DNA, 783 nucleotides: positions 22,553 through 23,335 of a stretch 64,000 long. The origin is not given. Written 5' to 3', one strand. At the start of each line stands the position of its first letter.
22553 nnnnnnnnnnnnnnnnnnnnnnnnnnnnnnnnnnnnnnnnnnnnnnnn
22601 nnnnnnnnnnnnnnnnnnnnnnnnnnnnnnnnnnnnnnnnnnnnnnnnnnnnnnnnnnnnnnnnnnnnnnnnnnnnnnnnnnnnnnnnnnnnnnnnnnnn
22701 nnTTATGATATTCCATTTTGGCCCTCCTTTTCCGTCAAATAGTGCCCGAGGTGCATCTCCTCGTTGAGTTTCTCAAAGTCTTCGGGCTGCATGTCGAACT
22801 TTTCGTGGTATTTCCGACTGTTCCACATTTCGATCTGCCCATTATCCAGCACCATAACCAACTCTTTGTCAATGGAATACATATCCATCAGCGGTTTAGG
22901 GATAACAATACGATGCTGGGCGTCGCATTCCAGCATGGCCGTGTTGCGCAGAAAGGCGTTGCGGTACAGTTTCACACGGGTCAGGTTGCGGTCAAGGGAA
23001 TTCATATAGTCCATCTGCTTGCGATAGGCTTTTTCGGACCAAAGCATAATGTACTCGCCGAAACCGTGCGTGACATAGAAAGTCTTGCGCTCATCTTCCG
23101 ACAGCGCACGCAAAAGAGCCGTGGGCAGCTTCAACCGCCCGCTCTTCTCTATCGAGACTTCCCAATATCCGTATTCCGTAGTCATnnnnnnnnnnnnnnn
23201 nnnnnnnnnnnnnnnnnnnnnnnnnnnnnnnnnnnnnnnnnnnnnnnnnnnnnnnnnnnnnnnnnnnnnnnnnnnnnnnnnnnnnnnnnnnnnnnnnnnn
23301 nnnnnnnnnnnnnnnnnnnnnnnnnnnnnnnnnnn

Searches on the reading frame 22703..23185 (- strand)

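Call 30: search_protein_families(library=pfam, proteins=[window:22703-23185:-], max_evalue=0.0001)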
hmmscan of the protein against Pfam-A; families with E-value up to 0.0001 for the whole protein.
window:22703-23185:- (160 aa): 1 family
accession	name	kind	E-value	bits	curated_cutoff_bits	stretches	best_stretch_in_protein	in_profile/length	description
PF02381.23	MraZ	-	6.3e-15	55.3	23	2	78-144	1-68/72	MraZ protein, putative antitoxin-like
